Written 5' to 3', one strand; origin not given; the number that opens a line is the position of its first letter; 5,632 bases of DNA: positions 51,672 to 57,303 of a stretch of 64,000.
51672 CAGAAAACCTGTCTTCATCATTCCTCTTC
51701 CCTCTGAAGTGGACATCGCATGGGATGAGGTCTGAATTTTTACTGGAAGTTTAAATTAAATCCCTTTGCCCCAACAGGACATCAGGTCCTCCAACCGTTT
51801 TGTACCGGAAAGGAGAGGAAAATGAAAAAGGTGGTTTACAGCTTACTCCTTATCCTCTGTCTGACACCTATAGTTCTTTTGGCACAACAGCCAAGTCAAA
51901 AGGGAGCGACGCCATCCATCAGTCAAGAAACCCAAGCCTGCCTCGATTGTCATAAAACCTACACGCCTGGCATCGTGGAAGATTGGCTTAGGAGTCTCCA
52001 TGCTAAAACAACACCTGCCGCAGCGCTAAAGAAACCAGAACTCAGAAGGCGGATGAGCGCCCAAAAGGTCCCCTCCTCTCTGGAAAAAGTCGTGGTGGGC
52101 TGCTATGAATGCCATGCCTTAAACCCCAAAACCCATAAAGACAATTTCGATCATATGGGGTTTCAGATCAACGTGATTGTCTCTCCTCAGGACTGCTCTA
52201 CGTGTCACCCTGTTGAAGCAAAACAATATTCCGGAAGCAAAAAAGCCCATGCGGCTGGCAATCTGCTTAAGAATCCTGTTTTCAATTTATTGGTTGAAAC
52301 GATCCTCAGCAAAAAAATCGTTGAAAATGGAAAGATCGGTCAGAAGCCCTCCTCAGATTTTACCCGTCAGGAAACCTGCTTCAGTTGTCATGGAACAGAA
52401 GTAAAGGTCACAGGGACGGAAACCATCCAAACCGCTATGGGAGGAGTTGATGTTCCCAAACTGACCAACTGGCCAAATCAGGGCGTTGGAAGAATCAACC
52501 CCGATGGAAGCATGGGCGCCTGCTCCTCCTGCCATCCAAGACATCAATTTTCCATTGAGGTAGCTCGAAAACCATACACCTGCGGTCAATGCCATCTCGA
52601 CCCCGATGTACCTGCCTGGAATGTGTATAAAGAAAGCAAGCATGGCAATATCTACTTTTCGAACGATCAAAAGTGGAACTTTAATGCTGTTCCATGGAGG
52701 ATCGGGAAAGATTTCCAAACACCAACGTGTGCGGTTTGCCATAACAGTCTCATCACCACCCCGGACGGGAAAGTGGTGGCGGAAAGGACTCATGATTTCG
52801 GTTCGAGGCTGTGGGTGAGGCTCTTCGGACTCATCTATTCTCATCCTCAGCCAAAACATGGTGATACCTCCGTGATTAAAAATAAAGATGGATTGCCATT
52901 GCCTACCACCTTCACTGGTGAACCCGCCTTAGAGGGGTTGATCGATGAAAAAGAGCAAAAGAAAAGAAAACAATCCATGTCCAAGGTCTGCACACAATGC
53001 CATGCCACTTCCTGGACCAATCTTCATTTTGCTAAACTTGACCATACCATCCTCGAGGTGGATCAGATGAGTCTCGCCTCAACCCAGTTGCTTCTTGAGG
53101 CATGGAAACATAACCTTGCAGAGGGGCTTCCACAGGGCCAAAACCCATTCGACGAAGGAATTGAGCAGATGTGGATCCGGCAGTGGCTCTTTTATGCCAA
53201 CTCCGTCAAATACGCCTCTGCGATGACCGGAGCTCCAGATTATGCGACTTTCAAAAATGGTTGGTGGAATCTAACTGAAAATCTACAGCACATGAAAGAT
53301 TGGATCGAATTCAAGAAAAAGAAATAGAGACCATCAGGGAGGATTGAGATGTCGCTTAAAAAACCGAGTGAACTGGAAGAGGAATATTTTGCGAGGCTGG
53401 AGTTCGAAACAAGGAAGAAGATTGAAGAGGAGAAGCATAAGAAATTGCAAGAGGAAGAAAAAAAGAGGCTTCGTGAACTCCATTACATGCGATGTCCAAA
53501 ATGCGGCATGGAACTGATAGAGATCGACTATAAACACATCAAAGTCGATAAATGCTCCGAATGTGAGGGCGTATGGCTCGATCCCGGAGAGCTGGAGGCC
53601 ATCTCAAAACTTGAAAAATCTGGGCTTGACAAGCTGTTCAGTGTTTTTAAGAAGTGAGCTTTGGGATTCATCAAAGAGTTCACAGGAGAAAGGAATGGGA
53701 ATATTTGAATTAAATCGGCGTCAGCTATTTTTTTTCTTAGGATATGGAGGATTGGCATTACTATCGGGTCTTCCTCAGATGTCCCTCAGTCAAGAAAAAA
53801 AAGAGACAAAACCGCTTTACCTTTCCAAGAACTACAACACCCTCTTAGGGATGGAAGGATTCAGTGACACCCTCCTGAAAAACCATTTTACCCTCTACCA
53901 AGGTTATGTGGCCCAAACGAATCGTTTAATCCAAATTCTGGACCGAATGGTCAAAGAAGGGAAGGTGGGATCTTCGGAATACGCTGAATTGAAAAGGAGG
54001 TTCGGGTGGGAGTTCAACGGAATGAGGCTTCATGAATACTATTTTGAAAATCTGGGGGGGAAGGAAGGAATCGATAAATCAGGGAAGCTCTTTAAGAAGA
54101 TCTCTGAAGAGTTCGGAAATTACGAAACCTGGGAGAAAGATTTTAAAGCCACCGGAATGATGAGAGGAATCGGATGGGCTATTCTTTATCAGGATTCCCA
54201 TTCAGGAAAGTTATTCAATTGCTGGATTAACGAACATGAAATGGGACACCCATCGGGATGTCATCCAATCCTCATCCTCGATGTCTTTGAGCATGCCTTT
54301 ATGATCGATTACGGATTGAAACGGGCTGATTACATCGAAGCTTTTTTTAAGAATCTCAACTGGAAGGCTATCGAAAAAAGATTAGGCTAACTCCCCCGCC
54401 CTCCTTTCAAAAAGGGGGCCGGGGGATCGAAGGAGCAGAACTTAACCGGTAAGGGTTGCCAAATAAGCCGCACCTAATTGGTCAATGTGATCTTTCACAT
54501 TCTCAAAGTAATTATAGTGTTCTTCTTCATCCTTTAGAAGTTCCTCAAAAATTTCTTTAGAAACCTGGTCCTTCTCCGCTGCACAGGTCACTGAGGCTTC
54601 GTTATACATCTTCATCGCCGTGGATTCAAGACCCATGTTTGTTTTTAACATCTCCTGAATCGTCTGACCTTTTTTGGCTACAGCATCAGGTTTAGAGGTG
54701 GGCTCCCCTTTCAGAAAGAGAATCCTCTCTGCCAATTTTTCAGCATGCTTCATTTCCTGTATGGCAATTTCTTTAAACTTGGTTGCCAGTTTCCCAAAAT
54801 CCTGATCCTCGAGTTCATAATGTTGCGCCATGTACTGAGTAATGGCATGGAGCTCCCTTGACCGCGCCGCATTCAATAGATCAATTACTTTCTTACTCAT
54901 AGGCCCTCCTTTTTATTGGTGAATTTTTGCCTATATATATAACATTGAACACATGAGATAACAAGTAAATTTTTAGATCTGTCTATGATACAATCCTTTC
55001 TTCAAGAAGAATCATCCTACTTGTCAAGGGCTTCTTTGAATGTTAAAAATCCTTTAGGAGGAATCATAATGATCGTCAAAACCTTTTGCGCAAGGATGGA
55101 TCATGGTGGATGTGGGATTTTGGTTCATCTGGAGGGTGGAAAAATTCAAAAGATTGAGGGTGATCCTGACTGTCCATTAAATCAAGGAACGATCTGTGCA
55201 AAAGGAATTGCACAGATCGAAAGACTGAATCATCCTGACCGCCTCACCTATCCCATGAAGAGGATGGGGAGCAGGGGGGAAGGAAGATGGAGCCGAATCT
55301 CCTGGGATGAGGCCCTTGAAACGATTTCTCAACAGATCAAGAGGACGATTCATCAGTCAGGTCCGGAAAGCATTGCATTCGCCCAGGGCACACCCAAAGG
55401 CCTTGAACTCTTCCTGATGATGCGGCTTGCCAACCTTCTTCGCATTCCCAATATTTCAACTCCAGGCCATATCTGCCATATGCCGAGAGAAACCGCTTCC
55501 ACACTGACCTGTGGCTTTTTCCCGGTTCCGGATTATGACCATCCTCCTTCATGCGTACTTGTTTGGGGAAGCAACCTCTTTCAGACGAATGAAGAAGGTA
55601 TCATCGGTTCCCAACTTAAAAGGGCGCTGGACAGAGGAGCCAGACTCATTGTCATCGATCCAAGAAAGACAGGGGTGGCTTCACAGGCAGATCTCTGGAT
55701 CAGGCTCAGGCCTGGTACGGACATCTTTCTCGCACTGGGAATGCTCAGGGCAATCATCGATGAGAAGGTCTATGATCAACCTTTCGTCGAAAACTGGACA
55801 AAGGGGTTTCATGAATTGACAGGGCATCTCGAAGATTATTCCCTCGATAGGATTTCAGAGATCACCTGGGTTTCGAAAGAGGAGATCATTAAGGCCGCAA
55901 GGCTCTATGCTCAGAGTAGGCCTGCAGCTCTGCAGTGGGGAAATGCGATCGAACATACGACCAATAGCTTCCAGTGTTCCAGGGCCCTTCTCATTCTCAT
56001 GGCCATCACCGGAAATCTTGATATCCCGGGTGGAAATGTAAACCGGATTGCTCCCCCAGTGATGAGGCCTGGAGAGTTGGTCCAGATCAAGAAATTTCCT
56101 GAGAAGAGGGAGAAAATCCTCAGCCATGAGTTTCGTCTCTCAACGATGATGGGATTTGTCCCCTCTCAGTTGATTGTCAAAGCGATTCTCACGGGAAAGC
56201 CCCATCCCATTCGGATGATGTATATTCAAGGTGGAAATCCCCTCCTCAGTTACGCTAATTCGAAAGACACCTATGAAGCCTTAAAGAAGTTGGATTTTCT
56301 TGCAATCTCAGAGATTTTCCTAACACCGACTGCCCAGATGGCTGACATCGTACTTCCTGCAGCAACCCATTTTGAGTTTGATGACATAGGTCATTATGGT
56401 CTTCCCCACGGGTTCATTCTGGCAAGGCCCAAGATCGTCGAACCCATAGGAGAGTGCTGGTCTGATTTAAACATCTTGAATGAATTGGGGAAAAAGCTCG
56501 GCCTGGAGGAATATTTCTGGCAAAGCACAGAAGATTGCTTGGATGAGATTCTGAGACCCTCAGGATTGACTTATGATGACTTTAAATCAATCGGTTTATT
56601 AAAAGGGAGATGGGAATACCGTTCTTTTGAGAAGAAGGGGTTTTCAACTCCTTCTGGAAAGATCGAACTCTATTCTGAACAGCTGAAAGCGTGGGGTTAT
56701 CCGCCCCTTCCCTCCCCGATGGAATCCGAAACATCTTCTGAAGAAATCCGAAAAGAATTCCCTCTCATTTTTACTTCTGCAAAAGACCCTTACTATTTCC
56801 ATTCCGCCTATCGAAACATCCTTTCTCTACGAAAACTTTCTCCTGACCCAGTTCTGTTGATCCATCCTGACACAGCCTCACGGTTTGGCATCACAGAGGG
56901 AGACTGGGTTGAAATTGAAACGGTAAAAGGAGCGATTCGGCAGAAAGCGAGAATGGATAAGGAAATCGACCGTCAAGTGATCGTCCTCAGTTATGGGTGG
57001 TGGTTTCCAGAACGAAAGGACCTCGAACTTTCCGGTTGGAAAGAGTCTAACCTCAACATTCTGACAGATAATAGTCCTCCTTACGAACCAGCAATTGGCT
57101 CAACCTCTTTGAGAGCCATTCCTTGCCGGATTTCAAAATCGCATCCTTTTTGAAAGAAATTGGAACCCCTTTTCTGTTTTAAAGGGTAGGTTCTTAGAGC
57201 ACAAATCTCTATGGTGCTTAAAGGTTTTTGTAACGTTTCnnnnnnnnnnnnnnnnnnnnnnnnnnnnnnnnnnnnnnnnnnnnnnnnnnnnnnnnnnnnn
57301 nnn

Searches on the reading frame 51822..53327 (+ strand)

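Call 41: search_protein_families(library=pfam, proteins=[window:51822-53327:+])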
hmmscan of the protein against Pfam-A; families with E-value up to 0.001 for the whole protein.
window:51822-53327:+ (501 aa): 6 families
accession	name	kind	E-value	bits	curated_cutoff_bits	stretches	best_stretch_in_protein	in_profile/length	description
PF13447.11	Multi-haem_cyto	-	6.4e-19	68.7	21.9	1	233-308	97-174/269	Seven times multi-haem cytochrome CxxCH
PF13435.11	Cytochrome_C554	-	7.7e-13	49.6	20.8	0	125-204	2-69/84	Cytochrome c554 and c-prime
PF14522.11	Cytochrome_C7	-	2.1e-09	37.5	24.8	0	182-258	12-66/67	Cytochrome c7 and related cytochrome c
PF09699.15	Paired_CXXCH_1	-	3.5e-08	33.4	20.6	0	232-258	7-36/41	Doubled CXXCH motif (Paired_CXXCH_1)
PF22113.1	Mtrc-MtrF_II-IV_dom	-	1.4e-06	28.4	30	0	381-399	75-93/176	Outer membrane cytochrome MtrC/MtrF-like, domains II/IV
PF14537.11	Cytochrom_c3_2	-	3.7e-06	27.7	25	0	180-258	23-78/79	Cytochrome c3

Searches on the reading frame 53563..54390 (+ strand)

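Call 66: search_protein_families(library=pfam, proteins=[window:53563-54390:+], max_evalue=0.01)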
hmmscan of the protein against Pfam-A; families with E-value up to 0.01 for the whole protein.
window:53563-54390:+ (275 aa): 1 family
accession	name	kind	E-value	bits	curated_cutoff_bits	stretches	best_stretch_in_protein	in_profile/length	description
PF02777.23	Sod_Fe_C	-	9.3e-27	93.5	20.9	1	173-273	2-102/102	Iron/manganese superoxide dismutases, C-terminal domain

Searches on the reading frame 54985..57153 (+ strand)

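Call 41: search_protein_families(library=pfam, proteins=[window:54985-57153:+])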
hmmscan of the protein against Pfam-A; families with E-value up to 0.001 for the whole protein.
window:54985-57153:+ (722 aa): 3 families
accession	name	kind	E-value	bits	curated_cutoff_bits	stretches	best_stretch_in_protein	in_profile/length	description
PF00384.28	Molybdopterin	-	4.5e-50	171.1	24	1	86-504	1-353/353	Molybdopterin oxidoreductase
PF01568.27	Molydop_binding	-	1.4e-20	73.8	26.8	1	594-708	1-105/110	Molydopterin dinucleotide binding domain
PF04879.21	Molybdop_Fe4S4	-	6.7e-12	45.6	22.7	1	30-83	3-55/55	Molybdopterin oxidoreductase Fe4S4 domain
